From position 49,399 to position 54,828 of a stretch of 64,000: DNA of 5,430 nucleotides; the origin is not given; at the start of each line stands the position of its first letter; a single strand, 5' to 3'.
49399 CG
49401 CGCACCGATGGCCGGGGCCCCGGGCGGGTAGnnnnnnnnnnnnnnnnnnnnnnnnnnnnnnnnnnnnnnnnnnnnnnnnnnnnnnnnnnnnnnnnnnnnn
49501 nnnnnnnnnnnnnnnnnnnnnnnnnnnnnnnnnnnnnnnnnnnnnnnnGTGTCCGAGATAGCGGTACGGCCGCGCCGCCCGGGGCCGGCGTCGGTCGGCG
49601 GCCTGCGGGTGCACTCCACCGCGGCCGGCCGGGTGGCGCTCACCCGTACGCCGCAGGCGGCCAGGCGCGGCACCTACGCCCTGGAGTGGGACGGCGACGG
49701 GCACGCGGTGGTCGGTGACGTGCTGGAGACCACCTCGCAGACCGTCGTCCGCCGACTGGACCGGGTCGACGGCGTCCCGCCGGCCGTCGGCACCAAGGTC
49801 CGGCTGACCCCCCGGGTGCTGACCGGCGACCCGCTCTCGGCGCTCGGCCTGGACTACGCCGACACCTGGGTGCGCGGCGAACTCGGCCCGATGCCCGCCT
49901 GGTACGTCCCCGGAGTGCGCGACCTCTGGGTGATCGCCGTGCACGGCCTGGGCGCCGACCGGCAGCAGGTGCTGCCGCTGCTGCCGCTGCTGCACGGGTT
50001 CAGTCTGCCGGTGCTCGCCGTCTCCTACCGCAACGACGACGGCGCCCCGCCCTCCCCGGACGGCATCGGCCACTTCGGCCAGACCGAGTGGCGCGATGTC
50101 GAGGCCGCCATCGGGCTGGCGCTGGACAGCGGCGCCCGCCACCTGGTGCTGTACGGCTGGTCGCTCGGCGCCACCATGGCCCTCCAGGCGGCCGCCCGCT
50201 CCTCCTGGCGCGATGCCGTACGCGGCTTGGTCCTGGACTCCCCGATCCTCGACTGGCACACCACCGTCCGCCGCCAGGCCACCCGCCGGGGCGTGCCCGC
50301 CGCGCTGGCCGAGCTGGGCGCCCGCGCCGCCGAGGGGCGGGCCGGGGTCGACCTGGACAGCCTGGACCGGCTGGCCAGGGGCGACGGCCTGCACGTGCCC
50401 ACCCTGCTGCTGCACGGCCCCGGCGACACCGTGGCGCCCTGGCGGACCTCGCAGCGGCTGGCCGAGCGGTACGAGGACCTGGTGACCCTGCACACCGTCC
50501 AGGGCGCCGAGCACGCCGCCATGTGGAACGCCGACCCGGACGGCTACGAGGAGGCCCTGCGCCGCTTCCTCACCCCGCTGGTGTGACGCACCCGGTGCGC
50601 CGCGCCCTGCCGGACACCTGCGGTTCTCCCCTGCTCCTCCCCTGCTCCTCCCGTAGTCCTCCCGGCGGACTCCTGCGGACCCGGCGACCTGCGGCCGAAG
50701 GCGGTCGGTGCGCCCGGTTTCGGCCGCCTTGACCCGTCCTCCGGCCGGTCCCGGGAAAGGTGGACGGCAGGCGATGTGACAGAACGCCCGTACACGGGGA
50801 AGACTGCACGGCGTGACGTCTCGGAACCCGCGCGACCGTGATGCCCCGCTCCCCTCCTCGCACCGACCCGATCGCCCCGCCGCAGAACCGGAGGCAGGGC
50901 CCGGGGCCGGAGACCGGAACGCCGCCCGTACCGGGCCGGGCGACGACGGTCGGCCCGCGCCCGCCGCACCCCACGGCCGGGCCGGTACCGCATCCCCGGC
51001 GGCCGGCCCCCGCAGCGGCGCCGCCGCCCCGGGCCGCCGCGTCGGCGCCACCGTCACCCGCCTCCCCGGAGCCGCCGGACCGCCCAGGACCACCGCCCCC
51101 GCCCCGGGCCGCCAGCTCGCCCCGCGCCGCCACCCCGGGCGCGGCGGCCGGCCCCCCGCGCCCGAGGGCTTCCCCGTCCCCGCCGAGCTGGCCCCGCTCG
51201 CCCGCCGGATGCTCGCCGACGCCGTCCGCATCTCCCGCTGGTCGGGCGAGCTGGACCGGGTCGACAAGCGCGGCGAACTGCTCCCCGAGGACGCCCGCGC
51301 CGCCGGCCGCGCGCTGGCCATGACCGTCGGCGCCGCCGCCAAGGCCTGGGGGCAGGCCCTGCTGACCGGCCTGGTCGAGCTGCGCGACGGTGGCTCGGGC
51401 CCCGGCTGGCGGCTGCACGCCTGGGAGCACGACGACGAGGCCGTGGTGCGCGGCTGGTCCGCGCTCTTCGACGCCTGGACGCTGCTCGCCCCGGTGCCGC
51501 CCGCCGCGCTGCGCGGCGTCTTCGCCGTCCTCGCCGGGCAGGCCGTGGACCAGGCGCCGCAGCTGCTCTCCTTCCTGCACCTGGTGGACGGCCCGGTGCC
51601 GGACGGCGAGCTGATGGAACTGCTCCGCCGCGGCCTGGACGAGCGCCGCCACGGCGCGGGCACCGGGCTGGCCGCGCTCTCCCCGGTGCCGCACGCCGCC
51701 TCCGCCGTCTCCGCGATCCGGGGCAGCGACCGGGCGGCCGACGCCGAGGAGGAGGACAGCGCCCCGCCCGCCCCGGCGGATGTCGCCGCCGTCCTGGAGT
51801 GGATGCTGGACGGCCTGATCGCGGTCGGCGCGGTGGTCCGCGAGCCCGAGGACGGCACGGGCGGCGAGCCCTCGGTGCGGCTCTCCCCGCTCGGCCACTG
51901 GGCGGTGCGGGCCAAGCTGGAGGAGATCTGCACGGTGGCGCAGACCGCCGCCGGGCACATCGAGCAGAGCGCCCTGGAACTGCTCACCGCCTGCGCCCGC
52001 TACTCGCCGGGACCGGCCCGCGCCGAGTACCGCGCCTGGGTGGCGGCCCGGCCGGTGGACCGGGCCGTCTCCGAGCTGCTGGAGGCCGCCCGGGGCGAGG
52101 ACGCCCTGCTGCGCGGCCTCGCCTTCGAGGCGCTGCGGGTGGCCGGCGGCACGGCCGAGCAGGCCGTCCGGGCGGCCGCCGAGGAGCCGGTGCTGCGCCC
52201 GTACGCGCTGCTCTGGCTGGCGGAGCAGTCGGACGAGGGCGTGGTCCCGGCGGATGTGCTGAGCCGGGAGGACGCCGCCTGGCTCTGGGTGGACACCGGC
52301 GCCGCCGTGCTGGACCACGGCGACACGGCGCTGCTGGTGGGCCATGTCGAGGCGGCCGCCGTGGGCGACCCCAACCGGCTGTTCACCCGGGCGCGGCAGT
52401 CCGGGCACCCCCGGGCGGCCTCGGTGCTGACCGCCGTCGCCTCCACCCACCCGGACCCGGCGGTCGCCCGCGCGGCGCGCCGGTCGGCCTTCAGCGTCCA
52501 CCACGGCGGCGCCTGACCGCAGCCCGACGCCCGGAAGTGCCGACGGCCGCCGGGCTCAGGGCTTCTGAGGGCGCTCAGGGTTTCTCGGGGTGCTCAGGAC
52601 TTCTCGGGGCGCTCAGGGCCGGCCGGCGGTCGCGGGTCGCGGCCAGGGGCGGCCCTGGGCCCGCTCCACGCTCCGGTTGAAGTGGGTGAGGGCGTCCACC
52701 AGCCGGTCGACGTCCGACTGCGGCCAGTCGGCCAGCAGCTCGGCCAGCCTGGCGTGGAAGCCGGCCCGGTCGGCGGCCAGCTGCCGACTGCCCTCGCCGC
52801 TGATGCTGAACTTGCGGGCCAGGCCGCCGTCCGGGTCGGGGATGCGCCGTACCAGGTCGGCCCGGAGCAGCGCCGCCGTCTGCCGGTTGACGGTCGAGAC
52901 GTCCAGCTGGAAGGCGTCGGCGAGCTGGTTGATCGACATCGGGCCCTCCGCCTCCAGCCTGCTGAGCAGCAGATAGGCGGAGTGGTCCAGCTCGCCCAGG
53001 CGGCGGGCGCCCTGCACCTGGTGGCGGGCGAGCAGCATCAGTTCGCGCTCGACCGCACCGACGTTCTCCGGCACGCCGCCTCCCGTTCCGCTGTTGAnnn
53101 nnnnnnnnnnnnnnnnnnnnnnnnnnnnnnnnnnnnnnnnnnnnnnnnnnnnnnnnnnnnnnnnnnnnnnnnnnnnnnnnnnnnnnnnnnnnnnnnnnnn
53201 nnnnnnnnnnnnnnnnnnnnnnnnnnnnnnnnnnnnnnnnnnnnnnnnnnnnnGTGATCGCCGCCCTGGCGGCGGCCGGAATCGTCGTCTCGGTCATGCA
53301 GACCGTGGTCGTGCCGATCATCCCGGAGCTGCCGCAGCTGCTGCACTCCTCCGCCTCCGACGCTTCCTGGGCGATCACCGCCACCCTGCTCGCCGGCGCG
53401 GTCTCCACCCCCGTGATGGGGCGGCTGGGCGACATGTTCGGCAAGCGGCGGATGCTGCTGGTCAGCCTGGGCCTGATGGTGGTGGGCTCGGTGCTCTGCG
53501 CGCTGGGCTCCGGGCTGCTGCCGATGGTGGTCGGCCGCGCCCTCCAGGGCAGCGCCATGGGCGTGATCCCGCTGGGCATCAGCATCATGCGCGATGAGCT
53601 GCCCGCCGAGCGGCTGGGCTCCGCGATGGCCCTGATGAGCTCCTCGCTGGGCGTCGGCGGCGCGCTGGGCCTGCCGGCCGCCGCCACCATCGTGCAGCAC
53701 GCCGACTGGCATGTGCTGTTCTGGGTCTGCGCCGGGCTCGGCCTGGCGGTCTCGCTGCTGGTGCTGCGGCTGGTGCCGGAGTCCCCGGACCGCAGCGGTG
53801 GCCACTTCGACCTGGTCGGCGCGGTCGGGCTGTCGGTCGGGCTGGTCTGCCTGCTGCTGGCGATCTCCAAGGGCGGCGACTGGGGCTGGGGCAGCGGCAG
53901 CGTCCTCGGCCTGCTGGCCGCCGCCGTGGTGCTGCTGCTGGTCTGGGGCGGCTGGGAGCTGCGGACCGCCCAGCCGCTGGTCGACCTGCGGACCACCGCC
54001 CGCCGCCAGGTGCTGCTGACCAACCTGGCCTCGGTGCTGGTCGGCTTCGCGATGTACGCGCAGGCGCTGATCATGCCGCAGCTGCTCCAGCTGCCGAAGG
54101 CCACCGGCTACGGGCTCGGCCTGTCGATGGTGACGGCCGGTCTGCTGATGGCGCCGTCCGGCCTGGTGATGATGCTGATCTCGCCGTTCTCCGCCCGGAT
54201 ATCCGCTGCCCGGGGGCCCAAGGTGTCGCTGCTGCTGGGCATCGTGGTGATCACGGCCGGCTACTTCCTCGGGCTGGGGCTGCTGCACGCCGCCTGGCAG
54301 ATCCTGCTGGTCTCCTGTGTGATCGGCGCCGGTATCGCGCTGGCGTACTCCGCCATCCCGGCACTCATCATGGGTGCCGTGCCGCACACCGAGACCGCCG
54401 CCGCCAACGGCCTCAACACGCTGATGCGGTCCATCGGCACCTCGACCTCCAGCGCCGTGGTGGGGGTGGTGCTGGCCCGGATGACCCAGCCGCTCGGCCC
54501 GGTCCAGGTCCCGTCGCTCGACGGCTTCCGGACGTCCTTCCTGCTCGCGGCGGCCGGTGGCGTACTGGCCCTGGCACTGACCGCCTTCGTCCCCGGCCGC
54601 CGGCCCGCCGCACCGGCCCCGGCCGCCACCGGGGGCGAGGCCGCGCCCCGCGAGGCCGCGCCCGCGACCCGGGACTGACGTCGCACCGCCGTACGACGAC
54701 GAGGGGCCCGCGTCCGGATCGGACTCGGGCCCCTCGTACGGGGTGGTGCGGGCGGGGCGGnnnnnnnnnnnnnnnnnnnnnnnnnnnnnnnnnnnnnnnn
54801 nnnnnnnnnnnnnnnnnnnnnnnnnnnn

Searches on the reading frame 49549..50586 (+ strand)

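Call 84: search_protein_families(library=pfam, proteins=[window:49549-50586:+], max_evalue=0.0001)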
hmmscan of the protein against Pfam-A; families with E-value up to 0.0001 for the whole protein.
window:49549-50586:+ (345 aa): 3 families
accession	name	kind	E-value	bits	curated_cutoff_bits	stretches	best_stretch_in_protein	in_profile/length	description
PF00561.26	Abhydrolase_1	-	2.6e-10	40.8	25.8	1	128-239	3-108/245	alpha/beta hydrolase fold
PF12146.15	Hydrolase_4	-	1.1e-09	38.4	27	0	182-241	60-118/239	Serine aminopeptidase, S33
PF00326.27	Peptidase_S9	-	3.4e-05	23.9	22.6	1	175-325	39-190/213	Prolyl oligopeptidase family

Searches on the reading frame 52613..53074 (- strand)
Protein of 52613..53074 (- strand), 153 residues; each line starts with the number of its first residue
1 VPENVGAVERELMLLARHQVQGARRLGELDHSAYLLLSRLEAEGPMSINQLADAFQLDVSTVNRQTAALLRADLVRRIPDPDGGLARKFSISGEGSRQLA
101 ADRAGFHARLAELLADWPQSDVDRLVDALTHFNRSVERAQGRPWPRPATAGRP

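Call 85: search_protein_families(library=pfam, proteins=[window:52613-53074:-], max_evalue=0.0001)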
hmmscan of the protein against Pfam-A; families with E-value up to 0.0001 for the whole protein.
window:52613-53074:- (153 aa): 6 families
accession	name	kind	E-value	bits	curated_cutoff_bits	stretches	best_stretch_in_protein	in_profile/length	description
PF01047.28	MarR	-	5.7e-10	39.4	24.6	1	31-82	3-54/59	MarR family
PF12802.13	MarR_2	-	1e-07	32.4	27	1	31-83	5-58/61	MarR family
PF25212.1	HVO_A0114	-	1.4e-06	28.4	27.6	1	33-78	24-69/84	HVO_A0114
PF13412.12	HTH_24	-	1.5e-05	24.9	21.9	1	30-76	2-48/48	Winged helix-turn-helix DNA-binding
PF12840.13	HTH_20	-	1.6e-05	25.2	27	1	36-77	9-50/51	Helix-turn-helix domain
PF09339.16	HTH_IclR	-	3e-05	24.1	22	0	41-77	14-50/52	IclR helix-turn-helix domain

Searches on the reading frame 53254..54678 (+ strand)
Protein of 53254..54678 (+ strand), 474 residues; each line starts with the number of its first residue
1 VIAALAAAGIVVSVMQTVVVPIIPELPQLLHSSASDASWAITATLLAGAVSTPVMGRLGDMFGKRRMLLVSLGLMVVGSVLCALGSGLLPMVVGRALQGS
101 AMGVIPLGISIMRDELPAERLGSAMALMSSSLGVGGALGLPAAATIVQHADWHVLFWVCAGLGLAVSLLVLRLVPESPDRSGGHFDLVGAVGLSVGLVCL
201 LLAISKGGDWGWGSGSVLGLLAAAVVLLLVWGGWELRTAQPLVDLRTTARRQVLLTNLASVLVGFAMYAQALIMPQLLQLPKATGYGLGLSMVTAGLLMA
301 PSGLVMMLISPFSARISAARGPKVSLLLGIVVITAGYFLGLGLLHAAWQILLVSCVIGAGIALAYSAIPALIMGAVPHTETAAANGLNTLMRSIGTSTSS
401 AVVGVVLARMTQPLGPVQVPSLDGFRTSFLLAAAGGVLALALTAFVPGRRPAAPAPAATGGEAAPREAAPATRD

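Call 85: search_protein_families(library=pfam, proteins=[window:53254-54678:+], max_evalue=0.0001)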
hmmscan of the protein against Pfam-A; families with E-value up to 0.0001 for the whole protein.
window:53254-54678:+ (474 aa): 3 families
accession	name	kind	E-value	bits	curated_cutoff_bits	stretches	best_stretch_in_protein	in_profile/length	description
PF07690.21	MFS_1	-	1.2e-55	189.3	33.4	2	6-397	2-344/347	Major Facilitator Superfamily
PF00083.30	Sugar_tr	-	1.7e-11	44.1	22.3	1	32-178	43-195/452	Sugar (and other) transporter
PF06779.20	MFS_4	-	6.7e-05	22.8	26.3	1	34-171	228-363/364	Uncharacterised MFS-type transporter YbfB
